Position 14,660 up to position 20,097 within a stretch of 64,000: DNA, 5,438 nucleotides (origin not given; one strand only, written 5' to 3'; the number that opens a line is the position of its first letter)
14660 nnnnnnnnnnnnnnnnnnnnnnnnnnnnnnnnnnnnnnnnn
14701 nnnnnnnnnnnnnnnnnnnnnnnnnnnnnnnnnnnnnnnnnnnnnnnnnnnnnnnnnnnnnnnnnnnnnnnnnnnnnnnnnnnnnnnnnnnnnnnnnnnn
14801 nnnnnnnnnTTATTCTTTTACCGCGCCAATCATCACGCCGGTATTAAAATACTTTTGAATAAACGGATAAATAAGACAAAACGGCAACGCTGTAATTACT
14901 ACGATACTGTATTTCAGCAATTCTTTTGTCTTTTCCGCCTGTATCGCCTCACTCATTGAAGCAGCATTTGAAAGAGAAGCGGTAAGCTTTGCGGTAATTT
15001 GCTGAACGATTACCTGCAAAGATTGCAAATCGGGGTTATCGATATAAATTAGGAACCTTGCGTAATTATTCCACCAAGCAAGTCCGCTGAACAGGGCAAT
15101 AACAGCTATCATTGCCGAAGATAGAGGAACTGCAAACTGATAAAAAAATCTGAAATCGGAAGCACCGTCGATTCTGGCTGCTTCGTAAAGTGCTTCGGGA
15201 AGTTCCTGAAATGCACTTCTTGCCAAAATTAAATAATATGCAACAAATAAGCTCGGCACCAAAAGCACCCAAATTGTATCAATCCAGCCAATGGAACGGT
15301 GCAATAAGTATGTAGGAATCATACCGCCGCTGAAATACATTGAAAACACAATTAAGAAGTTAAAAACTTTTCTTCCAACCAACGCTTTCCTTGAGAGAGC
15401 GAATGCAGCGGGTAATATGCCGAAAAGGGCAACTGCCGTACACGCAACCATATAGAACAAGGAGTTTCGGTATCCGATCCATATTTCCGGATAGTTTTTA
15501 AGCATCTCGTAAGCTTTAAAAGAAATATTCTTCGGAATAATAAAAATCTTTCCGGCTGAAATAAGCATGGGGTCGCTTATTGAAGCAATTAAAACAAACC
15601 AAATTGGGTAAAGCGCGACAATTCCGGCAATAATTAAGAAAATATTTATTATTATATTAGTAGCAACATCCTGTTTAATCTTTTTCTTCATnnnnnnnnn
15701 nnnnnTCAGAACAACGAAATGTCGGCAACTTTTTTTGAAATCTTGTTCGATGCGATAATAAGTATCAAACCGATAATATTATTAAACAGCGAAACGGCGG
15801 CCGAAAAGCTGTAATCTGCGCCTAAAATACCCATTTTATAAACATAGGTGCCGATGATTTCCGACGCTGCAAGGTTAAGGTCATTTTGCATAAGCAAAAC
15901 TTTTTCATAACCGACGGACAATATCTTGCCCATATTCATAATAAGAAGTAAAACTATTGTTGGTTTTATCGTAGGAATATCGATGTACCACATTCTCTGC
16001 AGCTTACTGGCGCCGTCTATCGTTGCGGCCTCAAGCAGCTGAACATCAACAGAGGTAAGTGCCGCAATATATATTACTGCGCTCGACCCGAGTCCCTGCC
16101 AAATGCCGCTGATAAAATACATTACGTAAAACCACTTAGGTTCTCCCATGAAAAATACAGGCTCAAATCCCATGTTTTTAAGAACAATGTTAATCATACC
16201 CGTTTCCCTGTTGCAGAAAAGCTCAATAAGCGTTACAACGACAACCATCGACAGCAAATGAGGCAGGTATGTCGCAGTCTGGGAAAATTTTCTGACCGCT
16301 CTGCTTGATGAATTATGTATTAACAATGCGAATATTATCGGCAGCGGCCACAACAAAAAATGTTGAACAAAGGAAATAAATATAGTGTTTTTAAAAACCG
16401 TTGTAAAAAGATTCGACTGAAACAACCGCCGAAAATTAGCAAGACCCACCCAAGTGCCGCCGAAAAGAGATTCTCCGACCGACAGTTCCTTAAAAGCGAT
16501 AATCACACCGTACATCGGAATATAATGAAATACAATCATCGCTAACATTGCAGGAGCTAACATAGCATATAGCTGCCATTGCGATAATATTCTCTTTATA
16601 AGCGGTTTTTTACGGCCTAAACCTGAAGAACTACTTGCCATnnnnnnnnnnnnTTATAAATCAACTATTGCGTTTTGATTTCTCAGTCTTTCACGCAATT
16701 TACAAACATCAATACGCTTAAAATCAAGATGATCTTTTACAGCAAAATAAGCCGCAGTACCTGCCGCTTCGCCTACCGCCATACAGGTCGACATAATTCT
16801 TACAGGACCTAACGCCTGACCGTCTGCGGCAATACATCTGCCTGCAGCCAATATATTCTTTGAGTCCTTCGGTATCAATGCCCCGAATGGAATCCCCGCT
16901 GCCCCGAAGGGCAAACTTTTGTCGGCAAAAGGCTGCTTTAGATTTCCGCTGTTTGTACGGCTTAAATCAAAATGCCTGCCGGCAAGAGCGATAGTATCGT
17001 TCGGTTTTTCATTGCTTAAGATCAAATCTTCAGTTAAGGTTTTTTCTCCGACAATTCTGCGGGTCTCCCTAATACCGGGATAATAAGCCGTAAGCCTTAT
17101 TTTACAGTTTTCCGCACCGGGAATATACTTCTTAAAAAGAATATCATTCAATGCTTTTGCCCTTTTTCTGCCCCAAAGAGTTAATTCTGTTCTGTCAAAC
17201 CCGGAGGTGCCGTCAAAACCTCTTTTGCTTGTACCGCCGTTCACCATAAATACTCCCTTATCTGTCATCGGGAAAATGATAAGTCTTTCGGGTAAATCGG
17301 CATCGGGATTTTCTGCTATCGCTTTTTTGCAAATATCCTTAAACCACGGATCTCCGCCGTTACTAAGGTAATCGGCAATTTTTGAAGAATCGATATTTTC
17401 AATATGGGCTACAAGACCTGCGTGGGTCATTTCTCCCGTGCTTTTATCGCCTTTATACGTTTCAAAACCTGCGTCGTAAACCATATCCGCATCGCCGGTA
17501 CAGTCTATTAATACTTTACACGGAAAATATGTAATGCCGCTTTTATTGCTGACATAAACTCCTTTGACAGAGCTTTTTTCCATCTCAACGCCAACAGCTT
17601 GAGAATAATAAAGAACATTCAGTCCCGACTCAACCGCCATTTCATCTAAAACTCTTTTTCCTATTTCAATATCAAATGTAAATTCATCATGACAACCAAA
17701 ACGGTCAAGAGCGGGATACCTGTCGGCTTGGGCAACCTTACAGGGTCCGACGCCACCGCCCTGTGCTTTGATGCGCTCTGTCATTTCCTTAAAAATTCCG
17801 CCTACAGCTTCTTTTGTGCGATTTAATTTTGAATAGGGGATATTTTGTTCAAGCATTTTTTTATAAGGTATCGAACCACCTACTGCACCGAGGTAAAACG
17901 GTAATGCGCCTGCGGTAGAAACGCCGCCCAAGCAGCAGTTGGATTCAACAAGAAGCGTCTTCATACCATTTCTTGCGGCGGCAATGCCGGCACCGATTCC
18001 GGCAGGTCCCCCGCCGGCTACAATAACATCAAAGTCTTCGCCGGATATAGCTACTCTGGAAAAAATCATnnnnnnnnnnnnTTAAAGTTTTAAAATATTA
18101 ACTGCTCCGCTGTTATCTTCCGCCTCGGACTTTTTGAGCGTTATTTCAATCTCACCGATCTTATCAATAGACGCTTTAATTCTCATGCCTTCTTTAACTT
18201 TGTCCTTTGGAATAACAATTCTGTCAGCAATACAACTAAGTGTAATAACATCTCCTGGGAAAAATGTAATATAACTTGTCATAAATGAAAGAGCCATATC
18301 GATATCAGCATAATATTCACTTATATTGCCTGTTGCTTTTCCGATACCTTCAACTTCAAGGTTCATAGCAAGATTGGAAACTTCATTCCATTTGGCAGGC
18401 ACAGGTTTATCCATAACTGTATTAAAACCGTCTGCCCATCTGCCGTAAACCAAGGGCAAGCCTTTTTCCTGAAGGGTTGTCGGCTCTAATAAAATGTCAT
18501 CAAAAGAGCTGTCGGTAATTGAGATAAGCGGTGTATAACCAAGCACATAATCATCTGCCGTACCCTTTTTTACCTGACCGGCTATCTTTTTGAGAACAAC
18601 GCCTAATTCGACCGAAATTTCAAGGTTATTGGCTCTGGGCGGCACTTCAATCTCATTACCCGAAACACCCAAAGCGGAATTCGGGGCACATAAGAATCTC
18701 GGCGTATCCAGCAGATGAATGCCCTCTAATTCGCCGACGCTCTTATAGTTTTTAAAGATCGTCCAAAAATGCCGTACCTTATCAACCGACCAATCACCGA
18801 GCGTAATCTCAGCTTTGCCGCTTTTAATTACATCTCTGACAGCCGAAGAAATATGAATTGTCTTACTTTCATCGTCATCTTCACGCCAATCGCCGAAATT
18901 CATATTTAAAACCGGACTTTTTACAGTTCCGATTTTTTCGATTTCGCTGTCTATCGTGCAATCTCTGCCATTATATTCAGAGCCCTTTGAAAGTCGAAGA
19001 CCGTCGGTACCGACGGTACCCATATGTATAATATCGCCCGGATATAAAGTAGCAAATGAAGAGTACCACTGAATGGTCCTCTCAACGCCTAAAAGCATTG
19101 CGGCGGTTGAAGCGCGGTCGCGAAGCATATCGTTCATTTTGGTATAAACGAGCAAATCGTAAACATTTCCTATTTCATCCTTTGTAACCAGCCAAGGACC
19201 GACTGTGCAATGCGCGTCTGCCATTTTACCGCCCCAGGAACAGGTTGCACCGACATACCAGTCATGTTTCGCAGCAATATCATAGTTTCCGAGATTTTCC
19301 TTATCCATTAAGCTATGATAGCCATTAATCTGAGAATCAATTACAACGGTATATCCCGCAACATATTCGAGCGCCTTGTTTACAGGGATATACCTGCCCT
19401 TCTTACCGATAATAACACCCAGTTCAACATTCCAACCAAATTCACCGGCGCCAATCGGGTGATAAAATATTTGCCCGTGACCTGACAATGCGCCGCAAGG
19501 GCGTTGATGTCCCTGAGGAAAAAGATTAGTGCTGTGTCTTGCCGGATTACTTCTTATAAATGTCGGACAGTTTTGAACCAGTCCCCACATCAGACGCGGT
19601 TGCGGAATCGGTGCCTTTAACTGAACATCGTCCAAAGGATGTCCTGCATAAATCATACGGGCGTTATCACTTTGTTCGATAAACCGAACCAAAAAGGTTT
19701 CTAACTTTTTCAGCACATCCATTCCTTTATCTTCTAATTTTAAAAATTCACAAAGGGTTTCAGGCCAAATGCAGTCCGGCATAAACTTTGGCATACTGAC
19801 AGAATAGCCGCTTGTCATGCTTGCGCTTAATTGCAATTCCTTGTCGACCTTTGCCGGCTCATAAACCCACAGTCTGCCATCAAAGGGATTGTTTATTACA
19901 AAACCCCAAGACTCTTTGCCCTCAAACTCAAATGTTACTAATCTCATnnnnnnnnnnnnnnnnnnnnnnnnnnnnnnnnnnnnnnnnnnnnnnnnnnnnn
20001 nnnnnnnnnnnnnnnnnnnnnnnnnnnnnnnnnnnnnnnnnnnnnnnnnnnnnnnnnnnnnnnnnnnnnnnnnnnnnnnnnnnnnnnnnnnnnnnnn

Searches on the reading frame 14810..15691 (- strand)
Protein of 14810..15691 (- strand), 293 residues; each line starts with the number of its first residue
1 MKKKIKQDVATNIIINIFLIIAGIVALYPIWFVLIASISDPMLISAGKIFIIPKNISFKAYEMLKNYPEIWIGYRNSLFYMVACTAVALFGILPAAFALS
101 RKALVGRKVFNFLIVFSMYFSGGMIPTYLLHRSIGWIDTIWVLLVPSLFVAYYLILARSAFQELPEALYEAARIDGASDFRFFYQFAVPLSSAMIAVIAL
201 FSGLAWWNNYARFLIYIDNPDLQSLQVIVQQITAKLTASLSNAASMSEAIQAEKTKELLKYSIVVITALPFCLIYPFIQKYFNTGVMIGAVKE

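Call 19: search_protein_families(library=pfam, proteins=[window:14810-15691:-], max_evalue=0.001)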
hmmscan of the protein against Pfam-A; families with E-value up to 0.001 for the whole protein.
window:14810-15691:- (293 aa): 1 family
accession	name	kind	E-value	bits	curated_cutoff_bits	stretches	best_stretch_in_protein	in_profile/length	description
PF00528.27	BPD_transp_1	-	4.7e-11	43.2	26.4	1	74-286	11-182/184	Binding-protein-dependent transport system inner membrane component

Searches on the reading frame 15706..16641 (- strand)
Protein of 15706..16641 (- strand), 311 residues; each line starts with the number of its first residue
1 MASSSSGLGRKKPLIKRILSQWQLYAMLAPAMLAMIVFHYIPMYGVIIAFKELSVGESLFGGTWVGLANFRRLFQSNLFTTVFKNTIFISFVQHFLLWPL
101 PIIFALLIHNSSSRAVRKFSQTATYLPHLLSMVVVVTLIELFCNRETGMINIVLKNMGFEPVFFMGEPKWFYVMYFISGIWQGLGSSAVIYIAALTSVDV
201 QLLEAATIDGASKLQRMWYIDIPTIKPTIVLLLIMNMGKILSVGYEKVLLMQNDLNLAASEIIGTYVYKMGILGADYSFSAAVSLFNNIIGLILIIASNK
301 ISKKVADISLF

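Call 19: search_protein_families(library=pfam, proteins=[window:15706-16641:-], max_evalue=0.001)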
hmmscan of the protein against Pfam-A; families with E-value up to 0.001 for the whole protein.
window:15706-16641:- (311 aa): 1 family
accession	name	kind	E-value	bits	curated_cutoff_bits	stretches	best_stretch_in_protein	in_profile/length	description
PF00528.27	BPD_transp_1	-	9.9e-13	48.7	26.4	1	99-293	3-170/184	Binding-protein-dependent transport system inner membrane component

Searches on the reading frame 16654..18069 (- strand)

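Call 19: search_protein_families(library=pfam, proteins=[window:16654-18069:-], max_evalue=0.001)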
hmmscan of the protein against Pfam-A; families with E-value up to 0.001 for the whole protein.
window:16654-18069:- (471 aa): 7 families
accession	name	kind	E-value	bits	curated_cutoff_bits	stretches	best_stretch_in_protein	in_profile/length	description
PF12831.13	FAD_oxidored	-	2.8e-90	304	27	1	14-462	1-416/416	FAD dependent oxidoreductase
PF01946.23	Thi4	-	7.4e-05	22.5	26.2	1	13-58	18-64/235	Thi4 family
PF07992.20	Pyr_redox_2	-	7.6e-05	22.7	26.1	1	13-52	1-42/291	Pyridine nucleotide-disulphide oxidoreductase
PF01134.28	GIDA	-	0.00015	21.4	22.1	1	14-47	1-29/391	Glucose inhibited division protein A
PF01494.25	FAD_binding_3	-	0.00019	21.2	22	0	13-43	2-32/349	FAD binding domain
PF00890.30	FAD_binding_2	-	0.00023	20.9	20.4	0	14-45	1-32/414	FAD binding domain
PF01266.30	DAO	-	0.00077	19.5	27.9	0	14-51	1-39/353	FAD dependent oxidoreductase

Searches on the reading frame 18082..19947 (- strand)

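Call 19: search_protein_families(library=pfam, proteins=[window:18082-19947:-], max_evalue=0.001)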
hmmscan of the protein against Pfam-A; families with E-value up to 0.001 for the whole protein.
window:18082-19947:- (621 aa): 1 family
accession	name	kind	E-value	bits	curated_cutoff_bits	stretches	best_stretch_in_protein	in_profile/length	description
PF01557.24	FAA_hydrolase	-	7.2e-55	186.4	23.9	2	133-346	21-213/214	Fumarylacetoacetate (FAA) hydrolase C-terminal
